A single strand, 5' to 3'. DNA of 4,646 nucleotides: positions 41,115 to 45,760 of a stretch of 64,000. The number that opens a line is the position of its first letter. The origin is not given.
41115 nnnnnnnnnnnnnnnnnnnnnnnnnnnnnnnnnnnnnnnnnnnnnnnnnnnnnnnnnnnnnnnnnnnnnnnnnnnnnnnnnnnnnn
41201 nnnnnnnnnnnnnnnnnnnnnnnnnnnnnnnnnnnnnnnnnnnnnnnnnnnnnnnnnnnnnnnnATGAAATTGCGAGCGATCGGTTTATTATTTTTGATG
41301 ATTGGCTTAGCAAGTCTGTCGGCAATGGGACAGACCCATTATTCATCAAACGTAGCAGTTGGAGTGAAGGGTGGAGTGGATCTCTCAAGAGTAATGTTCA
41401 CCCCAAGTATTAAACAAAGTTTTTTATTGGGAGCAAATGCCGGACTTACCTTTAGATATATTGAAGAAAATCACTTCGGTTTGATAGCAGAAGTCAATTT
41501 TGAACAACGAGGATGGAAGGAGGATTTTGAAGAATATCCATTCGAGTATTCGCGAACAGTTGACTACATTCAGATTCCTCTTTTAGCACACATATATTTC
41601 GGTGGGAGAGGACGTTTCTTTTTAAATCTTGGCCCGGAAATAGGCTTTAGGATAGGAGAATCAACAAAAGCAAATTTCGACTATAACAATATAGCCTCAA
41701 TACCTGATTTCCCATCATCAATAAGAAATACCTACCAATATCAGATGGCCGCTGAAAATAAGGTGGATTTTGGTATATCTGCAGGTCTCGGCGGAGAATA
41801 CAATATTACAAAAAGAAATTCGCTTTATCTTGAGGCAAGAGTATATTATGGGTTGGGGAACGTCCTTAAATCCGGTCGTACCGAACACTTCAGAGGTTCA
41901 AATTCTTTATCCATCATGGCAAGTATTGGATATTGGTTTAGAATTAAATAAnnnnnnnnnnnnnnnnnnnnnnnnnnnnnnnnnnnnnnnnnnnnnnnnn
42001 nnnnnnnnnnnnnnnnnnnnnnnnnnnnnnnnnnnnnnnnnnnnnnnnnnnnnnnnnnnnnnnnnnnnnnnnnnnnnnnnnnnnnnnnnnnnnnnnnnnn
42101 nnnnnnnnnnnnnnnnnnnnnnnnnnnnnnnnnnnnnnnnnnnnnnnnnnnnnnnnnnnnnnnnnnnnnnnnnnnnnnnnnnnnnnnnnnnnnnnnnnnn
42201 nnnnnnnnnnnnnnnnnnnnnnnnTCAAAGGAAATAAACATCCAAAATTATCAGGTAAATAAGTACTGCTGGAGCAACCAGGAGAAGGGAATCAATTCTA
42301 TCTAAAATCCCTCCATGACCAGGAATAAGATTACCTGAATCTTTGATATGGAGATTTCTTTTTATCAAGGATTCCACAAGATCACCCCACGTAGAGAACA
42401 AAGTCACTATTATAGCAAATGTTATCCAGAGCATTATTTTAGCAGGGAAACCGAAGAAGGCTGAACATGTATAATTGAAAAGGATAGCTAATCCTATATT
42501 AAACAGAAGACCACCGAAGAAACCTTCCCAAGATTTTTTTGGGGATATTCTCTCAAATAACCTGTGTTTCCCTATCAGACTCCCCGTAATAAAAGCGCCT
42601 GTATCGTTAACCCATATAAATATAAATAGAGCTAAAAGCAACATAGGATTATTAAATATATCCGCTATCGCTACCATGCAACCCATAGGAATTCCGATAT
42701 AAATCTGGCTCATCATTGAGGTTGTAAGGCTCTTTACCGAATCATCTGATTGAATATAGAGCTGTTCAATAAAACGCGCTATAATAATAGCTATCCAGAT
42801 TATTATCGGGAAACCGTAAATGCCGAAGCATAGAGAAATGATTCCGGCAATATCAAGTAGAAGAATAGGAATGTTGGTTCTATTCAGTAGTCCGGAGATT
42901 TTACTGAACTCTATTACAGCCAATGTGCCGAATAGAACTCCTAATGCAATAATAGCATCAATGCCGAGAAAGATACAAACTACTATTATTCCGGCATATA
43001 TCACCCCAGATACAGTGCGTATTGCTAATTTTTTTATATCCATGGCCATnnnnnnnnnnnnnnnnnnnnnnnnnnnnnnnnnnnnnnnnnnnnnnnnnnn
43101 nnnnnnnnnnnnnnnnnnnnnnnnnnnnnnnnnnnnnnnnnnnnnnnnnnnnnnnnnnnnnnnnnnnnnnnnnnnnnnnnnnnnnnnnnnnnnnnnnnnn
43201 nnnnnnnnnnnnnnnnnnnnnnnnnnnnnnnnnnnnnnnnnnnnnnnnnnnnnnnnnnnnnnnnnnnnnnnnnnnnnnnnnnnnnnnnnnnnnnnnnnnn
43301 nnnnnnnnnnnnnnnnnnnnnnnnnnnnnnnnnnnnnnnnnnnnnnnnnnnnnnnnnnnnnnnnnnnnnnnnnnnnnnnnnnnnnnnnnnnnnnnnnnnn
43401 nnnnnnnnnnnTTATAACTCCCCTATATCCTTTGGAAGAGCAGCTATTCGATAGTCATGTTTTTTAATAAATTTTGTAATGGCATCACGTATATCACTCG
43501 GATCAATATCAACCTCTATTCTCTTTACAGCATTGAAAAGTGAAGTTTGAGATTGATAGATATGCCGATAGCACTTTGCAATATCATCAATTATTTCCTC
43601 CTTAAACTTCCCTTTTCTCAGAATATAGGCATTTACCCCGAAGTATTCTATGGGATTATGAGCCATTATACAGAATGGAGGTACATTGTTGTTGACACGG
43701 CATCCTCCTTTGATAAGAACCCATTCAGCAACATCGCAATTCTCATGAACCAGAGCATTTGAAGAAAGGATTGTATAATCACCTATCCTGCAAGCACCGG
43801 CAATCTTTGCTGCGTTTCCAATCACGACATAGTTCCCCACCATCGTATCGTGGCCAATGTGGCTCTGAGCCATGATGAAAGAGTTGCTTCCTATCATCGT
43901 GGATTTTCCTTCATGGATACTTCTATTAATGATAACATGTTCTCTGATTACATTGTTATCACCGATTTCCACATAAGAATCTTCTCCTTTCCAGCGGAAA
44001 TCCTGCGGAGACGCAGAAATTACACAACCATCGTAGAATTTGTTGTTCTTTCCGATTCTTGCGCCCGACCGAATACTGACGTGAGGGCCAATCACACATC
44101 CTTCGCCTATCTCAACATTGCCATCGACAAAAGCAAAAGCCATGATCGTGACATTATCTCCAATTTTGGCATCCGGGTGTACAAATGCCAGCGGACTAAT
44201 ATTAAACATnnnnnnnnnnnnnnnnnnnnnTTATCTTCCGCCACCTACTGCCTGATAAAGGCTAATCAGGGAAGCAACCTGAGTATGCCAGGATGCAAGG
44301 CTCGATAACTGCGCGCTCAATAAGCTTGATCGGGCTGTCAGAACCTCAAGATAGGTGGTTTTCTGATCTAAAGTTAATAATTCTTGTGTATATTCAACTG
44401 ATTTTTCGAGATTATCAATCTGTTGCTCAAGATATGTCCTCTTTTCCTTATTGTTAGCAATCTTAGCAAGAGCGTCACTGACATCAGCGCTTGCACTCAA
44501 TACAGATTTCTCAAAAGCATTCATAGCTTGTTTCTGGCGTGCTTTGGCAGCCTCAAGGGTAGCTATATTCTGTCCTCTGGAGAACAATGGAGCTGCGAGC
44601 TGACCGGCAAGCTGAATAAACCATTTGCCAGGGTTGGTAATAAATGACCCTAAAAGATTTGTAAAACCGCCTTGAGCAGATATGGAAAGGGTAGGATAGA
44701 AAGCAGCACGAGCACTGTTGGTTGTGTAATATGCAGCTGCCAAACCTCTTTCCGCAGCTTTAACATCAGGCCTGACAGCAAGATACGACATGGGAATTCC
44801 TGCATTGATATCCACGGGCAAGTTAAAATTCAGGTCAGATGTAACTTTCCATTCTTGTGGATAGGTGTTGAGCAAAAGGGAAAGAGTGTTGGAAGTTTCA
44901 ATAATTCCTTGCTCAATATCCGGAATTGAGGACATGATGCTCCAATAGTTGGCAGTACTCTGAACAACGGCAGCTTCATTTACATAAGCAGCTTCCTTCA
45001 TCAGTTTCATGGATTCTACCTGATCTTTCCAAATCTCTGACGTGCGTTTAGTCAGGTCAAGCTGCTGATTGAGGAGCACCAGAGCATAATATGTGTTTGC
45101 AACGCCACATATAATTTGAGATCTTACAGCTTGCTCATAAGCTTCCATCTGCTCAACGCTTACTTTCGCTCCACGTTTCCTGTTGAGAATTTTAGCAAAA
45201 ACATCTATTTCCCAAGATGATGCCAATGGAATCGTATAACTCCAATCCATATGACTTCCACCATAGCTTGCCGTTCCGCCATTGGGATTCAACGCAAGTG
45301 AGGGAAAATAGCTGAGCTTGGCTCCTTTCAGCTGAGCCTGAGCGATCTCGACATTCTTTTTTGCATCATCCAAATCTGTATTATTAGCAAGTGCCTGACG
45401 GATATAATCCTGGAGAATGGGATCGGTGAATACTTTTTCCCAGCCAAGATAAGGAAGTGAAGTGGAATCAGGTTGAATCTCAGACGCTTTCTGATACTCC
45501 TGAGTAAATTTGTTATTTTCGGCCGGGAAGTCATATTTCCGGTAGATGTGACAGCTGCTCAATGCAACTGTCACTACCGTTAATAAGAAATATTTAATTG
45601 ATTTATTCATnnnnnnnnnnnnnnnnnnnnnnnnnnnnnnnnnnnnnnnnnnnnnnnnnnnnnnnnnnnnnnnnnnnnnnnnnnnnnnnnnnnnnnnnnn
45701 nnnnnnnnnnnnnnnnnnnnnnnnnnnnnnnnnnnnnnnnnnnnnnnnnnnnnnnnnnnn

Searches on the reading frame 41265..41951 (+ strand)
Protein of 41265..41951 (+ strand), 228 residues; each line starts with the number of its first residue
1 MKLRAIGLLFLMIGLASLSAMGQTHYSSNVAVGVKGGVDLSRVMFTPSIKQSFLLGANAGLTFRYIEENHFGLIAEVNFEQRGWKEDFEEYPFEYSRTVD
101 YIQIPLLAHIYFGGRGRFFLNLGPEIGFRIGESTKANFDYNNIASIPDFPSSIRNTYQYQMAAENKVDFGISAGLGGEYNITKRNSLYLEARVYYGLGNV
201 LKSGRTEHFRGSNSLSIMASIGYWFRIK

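Call 59: search_protein_families(library=pfam, proteins=[window:41265-41951:+])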
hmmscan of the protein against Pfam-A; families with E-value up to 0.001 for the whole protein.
window:41265-41951:+ (228 aa): 2 families
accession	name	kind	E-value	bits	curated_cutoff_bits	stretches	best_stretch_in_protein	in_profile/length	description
PF13568.12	OMP_b-brl_2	-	3.5e-29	102.5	27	1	28-201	7-174/175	Outer membrane protein beta-barrel domain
PF13505.12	OMP_b-brl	-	3.2e-08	34.4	28.7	1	14-194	2-153/175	Outer membrane protein beta-barrel domain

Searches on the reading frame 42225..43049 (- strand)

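Call 59: search_protein_families(library=pfam, proteins=[window:42225-43049:-])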
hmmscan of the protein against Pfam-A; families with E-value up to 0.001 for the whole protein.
window:42225-43049:- (274 aa): 1 family
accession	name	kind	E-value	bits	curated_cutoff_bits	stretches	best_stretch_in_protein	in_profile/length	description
PF01148.25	CTP_transf_1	-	4.9e-51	174.5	24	1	10-268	2-263/264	Cytidylyltransferase family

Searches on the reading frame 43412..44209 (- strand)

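Call 59: search_protein_families(library=pfam, proteins=[window:43412-44209:-])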
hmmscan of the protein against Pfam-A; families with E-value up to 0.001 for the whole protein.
window:43412-44209:- (265 aa): 4 families
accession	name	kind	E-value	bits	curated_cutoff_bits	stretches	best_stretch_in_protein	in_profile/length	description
PF00132.30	Hexapep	-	6.4e-29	98.9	27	3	13-47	1-35/36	Bacterial transferase hexapeptide (six repeats)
PF13720.11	Acetyltransf_11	-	2.5e-17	63.5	24.5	1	176-251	2-77/82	Udp N-acetylglucosamine O-acyltransferase; Domain 2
PF25084.1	LbH_EIF2B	-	6.8e-12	45.8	54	2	88-176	12-103/105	EIF2B subunit epsilon LbH domain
PF25087.1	GMPPB_C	-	0.00029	20.9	39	0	9-91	6-86/110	GMPPB C-terminal domain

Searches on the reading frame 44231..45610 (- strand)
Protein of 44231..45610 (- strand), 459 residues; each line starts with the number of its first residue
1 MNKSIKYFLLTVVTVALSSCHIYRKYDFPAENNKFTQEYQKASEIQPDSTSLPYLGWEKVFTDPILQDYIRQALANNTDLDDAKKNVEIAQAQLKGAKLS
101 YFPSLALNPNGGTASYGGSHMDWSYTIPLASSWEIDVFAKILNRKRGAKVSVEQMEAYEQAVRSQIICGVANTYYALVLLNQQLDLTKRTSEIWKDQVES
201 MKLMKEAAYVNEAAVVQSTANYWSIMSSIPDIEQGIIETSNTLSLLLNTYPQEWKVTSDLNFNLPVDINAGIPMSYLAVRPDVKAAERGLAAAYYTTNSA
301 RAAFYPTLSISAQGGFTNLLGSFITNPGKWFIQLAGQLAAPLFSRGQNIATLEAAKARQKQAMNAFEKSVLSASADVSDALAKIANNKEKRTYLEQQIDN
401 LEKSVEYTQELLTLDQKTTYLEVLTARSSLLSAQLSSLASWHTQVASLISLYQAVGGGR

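Call 59: search_protein_families(library=pfam, proteins=[window:44231-45610:-])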
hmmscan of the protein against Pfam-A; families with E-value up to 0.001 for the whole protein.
window:44231-45610:- (459 aa): 1 family
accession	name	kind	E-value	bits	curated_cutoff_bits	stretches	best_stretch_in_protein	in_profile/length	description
PF02321.23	OEP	-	1.6e-37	129.6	22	2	279-438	11-169/187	Outer membrane efflux protein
